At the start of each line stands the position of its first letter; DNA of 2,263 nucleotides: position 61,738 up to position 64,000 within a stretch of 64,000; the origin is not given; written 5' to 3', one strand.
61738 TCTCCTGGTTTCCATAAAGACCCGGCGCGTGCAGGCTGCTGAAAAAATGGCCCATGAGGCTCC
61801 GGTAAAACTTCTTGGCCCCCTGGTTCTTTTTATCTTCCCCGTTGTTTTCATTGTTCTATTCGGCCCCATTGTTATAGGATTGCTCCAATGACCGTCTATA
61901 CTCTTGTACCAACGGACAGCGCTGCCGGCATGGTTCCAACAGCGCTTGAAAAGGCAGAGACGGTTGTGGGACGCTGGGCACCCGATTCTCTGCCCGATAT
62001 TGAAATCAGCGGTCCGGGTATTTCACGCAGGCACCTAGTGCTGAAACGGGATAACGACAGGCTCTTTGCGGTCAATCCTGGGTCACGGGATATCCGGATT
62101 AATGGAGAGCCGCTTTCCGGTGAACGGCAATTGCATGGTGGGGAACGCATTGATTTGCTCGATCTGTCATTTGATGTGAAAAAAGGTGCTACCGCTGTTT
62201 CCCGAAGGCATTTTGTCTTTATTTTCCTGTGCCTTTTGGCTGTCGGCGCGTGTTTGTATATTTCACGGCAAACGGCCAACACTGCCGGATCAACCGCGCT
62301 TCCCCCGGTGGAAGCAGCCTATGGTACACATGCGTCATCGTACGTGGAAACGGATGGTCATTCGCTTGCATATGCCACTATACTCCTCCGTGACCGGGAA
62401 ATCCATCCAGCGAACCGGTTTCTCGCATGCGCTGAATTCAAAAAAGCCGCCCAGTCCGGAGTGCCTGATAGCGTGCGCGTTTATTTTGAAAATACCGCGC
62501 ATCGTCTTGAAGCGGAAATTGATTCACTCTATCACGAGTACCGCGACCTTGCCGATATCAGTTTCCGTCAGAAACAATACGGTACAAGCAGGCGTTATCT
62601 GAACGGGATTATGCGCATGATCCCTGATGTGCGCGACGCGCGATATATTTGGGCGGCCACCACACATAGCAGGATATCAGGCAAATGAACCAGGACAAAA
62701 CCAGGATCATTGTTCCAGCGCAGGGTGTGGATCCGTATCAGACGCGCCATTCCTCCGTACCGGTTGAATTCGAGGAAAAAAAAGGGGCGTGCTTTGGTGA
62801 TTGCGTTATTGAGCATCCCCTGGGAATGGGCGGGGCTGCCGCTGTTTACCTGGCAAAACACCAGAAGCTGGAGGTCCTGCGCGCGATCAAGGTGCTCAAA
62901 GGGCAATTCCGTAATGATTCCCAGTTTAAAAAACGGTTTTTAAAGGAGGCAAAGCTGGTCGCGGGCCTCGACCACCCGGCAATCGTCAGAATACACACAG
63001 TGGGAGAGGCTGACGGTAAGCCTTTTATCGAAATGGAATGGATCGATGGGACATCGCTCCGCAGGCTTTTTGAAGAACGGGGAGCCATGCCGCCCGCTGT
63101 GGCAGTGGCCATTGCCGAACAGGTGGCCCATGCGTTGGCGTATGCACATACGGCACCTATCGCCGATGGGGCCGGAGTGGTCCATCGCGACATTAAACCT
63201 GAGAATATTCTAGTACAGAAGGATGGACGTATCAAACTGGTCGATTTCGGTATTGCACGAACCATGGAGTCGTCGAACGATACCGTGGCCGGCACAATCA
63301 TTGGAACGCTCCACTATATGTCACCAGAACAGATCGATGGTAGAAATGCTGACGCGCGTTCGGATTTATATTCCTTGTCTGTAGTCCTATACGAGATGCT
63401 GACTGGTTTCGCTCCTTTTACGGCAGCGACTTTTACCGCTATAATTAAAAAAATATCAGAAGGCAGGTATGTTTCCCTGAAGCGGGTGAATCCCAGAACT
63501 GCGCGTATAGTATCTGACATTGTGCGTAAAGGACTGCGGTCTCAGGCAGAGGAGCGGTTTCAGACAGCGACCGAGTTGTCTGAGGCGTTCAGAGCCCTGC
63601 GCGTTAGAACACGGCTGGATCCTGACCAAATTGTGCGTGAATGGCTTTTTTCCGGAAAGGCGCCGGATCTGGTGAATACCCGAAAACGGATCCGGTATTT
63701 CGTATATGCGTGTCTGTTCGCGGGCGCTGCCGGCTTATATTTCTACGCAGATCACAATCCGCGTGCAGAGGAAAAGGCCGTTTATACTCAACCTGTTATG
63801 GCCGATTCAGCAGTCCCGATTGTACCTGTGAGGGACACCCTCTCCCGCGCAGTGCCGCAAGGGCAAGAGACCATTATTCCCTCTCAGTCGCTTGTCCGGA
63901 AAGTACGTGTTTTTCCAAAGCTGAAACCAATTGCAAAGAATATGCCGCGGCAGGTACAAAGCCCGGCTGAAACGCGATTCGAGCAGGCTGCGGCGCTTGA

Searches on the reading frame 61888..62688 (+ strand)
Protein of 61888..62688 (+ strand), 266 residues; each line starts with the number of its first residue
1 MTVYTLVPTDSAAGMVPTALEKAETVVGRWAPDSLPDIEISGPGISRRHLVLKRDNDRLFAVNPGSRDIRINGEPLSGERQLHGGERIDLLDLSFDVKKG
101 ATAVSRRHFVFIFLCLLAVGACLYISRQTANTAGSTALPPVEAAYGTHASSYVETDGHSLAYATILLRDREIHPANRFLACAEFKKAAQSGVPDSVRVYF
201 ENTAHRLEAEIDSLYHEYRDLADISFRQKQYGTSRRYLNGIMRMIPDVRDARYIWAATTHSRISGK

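Call 41: search_protein_families(library=pfam, proteins=[window:61888-62688:+], max_evalue=0.0001)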
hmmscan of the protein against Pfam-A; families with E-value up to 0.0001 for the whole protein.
window:61888-62688:+ (266 aa): 1 family
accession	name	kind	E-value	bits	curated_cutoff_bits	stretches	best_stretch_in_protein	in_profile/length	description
PF00498.31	FHA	-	3.5e-08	34.2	20.7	1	26-90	2-66/67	FHA domain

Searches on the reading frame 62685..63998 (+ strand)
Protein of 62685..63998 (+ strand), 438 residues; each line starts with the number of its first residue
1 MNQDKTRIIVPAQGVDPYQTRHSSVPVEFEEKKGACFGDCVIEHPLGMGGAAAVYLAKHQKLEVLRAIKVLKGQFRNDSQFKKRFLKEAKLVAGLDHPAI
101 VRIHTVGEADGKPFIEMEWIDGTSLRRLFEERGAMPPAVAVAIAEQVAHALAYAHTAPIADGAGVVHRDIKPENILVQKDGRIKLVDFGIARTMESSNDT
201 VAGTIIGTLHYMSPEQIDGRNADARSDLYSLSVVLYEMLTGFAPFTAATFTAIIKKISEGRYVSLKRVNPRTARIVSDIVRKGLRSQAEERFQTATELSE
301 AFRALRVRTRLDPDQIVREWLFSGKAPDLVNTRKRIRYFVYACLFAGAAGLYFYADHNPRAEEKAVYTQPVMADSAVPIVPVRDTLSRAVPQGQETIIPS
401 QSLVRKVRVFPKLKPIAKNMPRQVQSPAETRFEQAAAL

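Call 41: search_protein_families(library=pfam, proteins=[window:62685-63998:+], max_evalue=0.0001)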
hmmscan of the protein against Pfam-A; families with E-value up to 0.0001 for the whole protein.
window:62685-63998:+ (438 aa): 5 families
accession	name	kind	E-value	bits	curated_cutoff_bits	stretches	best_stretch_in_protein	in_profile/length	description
PF00069.31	Pkinase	-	1e-49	169.7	31.7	1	43-293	4-253/263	Protein kinase domain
PF07714.23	PK_Tyr_Ser-Thr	-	9.1e-34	117.4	23.1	1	42-292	3-249/258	Protein tyrosine and serine/threonine kinase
PF01636.29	APH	-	1.6e-09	38.3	23.2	0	83-160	38-113/239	Phosphotransferase enzyme family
PF03109.22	ABC1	-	3.3e-07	30.1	22.9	1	109-197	139-220/244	ABC1 atypical kinase-like domain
PF17667.7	Pkinase_fungal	-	8.2e-07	28.5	24.1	1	163-236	306-384/387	Fungal protein kinase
